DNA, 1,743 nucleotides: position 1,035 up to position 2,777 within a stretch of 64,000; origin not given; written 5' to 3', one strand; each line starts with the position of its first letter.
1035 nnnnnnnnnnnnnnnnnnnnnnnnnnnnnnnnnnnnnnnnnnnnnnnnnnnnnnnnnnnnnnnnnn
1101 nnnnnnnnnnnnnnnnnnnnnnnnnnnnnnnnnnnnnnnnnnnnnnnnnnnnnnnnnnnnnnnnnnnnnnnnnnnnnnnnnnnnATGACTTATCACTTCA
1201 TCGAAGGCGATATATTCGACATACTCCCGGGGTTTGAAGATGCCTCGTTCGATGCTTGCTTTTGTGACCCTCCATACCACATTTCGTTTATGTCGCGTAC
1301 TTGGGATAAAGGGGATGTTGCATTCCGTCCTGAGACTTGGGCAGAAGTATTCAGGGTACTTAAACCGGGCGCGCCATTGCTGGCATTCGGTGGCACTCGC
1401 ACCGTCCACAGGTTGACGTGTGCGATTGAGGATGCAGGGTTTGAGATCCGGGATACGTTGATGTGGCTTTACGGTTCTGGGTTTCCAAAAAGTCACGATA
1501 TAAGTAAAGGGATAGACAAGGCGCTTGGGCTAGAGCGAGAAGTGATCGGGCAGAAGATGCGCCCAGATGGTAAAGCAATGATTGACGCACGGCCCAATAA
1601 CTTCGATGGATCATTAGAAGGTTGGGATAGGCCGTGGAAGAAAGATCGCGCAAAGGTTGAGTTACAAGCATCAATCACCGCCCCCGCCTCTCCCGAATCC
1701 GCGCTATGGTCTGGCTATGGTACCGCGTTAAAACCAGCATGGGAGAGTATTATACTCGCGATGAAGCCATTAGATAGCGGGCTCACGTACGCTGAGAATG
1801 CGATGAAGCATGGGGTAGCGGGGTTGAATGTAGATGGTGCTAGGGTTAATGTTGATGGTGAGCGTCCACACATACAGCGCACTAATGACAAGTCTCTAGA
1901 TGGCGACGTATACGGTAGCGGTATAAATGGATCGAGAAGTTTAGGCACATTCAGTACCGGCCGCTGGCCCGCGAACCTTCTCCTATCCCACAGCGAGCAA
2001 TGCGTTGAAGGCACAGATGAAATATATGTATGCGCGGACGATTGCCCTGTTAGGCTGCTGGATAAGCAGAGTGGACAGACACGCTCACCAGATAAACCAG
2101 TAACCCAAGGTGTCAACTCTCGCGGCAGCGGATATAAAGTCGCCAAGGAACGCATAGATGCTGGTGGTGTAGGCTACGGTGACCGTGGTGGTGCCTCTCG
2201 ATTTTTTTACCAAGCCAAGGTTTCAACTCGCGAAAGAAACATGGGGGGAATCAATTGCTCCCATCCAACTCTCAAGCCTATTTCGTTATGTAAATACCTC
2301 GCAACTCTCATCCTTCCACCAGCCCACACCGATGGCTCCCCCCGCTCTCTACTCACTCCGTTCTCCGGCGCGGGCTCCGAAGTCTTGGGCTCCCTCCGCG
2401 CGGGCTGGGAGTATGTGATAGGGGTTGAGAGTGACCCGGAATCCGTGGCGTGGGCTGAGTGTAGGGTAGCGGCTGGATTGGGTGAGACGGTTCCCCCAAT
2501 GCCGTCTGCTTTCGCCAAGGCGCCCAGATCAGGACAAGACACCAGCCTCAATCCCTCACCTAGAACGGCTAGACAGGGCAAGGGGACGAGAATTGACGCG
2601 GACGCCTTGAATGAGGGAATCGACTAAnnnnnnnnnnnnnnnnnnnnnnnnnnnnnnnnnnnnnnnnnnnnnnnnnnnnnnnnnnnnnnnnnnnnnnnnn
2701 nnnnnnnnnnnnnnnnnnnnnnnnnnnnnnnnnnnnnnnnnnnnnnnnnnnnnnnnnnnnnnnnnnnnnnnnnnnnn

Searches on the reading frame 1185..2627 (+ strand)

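Call 9: search_protein_families(library=phrogs, proteins=[window:1185-2627:+], max_evalue=0.001)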
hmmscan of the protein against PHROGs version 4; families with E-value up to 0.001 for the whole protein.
window:1185-2627:+ (480 aa): 6 families
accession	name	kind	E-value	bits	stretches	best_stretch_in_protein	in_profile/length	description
phrog_67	-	other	1.1e-33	118.3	1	5-439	126-354/743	DNA methyltransferase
phrog_6025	-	other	4e-23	83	1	3-122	12-136/192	DNA methyltransferase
phrog_498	-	other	1.3e-06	28.2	0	18-95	219-304/633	DNA methyltransferase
phrog_3008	-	other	2.6e-06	27.9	1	192-380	3-170/244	DNA methyltransferase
phrog_11619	-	other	3e-06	27.8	1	9-94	74-158/186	DNA methyltransferase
phrog_23148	-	unknown function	4.3e-06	27.8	1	338-441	66-159/165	-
